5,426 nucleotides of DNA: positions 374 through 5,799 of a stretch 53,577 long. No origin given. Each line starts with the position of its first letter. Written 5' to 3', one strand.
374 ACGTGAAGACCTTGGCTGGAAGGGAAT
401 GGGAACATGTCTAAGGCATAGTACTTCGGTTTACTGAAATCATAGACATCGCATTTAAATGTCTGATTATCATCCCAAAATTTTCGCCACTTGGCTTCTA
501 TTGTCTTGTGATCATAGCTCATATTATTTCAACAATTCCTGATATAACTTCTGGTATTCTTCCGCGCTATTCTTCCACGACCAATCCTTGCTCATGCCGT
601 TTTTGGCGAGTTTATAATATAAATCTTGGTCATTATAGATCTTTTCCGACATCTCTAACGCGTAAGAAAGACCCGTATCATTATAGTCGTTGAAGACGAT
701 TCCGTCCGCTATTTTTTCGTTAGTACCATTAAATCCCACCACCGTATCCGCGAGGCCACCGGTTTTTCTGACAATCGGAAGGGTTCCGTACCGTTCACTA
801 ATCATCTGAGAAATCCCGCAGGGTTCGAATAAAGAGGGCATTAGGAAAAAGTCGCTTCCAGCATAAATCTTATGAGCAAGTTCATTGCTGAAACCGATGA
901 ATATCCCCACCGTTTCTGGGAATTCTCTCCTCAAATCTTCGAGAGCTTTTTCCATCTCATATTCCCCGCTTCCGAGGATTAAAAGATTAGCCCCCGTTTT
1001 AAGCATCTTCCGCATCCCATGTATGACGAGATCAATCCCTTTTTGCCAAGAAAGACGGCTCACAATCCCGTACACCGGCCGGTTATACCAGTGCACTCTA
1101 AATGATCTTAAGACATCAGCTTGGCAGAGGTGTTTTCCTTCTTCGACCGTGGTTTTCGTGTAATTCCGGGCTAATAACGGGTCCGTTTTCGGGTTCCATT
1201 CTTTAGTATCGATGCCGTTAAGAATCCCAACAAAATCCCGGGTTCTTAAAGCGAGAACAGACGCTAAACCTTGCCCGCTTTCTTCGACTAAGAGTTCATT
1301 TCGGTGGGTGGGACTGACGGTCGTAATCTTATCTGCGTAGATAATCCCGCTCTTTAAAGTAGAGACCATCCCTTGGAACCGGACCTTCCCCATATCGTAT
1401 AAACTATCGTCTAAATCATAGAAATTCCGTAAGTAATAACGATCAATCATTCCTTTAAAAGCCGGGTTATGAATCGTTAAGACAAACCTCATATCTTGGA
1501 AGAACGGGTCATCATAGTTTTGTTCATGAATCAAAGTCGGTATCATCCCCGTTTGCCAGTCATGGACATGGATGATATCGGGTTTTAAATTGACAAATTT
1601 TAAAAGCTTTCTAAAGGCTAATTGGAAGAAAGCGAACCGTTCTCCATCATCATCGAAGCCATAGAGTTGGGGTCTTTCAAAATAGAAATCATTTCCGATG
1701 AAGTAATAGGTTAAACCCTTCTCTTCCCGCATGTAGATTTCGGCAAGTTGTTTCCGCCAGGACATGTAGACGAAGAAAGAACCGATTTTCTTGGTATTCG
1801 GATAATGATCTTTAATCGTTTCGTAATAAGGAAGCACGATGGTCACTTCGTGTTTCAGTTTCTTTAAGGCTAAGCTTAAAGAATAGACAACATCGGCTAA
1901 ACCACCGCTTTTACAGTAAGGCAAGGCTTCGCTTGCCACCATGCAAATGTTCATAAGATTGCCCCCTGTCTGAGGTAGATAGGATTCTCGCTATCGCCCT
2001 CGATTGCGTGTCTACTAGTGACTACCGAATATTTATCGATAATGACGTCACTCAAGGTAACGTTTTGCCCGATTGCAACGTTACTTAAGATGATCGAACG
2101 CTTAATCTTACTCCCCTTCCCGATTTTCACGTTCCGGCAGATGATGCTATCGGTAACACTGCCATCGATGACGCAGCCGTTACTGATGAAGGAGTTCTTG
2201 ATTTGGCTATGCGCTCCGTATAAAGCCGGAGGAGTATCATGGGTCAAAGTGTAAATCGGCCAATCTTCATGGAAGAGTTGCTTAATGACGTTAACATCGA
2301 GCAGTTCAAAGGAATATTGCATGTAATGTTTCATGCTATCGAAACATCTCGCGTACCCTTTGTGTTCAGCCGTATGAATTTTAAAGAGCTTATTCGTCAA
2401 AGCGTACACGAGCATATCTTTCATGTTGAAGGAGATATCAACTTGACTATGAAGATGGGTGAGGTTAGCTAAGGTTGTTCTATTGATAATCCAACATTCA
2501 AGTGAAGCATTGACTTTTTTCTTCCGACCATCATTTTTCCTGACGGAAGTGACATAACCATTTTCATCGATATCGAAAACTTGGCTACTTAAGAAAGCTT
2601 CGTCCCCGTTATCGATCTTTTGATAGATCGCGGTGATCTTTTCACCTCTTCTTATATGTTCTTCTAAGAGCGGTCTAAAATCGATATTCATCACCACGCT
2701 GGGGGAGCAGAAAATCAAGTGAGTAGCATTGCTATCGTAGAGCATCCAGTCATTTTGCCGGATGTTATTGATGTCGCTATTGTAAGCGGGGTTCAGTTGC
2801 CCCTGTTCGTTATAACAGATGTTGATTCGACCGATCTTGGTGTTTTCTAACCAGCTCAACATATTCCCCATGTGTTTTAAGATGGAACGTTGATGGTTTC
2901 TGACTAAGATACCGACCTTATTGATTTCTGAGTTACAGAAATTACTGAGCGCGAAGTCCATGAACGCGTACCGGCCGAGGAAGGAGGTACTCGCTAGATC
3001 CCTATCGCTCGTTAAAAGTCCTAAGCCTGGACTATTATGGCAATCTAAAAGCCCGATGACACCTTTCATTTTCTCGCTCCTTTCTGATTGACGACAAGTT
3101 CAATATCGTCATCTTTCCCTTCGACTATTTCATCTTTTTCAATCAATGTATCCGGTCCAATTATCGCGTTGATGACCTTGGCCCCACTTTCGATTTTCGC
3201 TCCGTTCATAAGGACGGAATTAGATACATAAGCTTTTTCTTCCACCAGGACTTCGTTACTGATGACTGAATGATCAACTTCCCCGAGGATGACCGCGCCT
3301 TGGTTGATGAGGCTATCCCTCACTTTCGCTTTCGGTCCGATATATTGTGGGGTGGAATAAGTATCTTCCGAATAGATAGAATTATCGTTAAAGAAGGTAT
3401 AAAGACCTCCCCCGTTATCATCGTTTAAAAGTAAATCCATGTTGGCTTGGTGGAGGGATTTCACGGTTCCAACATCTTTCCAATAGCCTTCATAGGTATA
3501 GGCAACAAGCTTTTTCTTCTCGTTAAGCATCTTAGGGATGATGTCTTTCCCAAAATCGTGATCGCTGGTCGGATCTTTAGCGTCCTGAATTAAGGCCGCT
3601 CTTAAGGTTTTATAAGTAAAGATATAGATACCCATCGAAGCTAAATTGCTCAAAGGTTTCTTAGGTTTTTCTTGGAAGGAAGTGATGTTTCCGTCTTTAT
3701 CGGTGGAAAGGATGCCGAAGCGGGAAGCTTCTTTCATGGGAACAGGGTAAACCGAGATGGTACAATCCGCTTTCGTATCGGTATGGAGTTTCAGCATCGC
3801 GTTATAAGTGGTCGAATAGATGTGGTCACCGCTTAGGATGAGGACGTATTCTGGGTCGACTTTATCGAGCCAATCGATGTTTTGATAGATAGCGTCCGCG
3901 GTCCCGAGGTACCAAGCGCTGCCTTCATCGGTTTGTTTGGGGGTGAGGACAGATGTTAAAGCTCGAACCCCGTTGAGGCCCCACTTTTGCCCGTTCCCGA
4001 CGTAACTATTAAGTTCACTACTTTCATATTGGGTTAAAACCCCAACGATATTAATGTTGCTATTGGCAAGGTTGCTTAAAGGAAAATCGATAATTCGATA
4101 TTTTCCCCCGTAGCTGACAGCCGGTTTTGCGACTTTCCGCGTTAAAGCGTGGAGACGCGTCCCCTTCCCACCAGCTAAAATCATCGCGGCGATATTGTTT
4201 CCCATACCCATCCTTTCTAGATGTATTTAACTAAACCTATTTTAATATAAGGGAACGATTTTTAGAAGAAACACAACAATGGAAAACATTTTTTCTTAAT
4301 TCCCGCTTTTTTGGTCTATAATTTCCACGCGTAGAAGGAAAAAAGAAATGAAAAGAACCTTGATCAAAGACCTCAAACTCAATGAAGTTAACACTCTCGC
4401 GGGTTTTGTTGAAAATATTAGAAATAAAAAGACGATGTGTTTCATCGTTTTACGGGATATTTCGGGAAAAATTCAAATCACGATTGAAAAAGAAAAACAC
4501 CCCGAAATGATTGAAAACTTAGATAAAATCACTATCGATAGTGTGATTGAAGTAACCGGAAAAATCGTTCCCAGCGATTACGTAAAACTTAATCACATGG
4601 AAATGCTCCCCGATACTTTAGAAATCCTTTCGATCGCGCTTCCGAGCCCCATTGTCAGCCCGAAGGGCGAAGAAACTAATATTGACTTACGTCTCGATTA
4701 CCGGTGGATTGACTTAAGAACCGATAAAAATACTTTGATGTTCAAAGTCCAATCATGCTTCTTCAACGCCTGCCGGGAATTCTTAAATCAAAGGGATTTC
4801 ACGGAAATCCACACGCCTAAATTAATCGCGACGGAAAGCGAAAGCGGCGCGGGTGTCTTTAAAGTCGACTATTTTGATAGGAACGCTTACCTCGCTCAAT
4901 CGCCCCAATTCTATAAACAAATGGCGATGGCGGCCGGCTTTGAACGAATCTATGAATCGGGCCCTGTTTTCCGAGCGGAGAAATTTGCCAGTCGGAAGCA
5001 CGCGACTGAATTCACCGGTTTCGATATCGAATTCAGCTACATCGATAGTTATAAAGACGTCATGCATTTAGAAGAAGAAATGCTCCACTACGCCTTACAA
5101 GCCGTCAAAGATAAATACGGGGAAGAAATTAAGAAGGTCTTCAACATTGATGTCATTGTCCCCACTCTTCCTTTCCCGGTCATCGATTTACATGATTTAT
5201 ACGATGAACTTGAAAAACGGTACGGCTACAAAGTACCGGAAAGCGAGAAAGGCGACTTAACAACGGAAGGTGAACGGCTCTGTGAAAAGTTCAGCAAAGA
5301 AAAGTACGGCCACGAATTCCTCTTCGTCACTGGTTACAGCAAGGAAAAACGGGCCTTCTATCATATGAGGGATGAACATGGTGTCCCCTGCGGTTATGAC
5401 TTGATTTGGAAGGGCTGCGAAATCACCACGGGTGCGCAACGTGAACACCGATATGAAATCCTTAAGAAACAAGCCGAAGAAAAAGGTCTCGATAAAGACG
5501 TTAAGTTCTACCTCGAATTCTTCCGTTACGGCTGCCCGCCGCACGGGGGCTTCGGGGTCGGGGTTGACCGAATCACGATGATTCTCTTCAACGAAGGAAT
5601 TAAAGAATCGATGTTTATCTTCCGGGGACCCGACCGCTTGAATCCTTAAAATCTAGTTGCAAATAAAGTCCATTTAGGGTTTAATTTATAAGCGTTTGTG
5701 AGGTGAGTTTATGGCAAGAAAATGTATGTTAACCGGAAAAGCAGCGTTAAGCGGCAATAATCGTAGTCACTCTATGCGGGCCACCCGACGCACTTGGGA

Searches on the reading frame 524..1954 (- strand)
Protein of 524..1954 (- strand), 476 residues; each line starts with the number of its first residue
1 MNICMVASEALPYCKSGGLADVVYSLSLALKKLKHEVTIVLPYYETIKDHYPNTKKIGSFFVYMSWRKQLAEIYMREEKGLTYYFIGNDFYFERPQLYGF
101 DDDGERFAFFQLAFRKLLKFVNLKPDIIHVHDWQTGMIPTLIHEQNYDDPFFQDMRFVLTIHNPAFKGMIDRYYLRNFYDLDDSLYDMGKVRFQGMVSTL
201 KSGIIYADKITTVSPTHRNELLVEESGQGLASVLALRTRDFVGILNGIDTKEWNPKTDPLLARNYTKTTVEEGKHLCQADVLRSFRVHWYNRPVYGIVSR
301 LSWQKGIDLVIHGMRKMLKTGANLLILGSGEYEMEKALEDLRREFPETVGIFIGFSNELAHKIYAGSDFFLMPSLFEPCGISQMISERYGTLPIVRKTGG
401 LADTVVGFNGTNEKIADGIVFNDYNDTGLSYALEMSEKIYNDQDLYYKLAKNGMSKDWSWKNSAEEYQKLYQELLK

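Call 42: search_protein_families(library=pfam, proteins=[window:524-1954:-])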
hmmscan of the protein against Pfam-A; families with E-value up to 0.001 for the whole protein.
window:524-1954:- (476 aa): 5 families
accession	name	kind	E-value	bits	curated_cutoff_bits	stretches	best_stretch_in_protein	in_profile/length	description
PF08323.17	Glyco_transf_5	-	2.1e-70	237.6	22.7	1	2-234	1-237/239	Starch synthase catalytic domain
PF00534.26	Glycos_transf_1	-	1.6e-13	51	26.4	1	292-453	15-169/172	Glycosyl transferases group 1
PF13692.12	Glyco_trans_1_4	-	2.3e-11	44.6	27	1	293-410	2-118/142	Glycosyl transferases group 1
PF13439.12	Glyco_transf_4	-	5.1e-10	40.1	28.5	1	17-221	2-148/170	Glycosyltransferase Family 4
PF13579.12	Glyco_trans_4_4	-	2.7e-05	25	29.7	1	17-168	1-103/158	Glycosyl transferase 4-like domain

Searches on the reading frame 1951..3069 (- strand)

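Call 42: search_protein_families(library=pfam, proteins=[window:1951-3069:-])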
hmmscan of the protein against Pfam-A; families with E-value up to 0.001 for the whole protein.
window:1951-3069:- (372 aa): 5 families
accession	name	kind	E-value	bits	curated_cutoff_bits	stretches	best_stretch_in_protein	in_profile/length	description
PF24894.1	Hexapep_GlmU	-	1.5e-15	57.6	23.3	1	286-360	12-87/104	GlmU-like, C-terminal hexapeptide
PF25084.1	LbH_EIF2B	-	1.7e-08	34.9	54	1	285-350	31-99/105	EIF2B subunit epsilon LbH domain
PF00483.29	NTP_transferase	-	3.4e-05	24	21.2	1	28-151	25-137/245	Nucleotidyl transferase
PF25247.1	LbH_GLGC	-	4.3e-05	23.9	27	0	286-328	9-52/135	GLGC left-handed parallel beta-helix domain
PF00132.30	Hexapep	-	0.00035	20.6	27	0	308-339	2-34/36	Bacterial transferase hexapeptide (six repeats)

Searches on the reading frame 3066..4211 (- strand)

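Call 42: search_protein_families(library=pfam, proteins=[window:3066-4211:-])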
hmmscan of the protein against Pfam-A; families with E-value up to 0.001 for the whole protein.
window:3066-4211:- (381 aa): 4 families
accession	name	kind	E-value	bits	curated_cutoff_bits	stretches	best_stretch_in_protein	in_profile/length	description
PF00483.29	NTP_transferase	-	3.6e-69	233.5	21.2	1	9-260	2-242/245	Nucleotidyl transferase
PF24894.1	Hexapep_GlmU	-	1.4e-11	44.9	23.3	1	294-363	13-83/104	GlmU-like, C-terminal hexapeptide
PF25084.1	LbH_EIF2B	-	3e-06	27.6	54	1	301-364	23-88/105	EIF2B subunit epsilon LbH domain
PF12804.13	NTP_transf_3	-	3e-05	24.7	27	1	9-156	1-124/160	MobA-like NTP transferase domain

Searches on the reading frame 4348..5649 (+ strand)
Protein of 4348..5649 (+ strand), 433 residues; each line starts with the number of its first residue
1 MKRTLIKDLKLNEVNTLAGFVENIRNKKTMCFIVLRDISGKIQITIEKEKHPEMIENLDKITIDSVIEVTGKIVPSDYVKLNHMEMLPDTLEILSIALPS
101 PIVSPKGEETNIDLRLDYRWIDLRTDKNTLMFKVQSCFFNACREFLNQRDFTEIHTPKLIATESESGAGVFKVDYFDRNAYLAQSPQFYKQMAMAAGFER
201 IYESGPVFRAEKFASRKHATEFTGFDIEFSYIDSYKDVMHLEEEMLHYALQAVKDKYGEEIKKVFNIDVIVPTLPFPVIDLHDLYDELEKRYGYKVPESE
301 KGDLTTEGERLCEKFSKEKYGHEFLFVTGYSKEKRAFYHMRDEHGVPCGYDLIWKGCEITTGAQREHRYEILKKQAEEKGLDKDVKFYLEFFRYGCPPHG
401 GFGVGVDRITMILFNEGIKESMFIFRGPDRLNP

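Call 42: search_protein_families(library=pfam, proteins=[window:4348-5649:+])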
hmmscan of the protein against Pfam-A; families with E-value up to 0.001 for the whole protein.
window:4348-5649:+ (433 aa): 2 families
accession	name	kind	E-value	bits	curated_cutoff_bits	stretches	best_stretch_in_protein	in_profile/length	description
PF00152.25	tRNA-synt_2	-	1.2e-73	248.3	25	1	112-416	2-295/308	tRNA synthetases class II (D, K and N)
PF01336.31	tRNA_anti-codon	-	5.2e-13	49.2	27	1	16-91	2-72/75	OB-fold nucleic acid binding domain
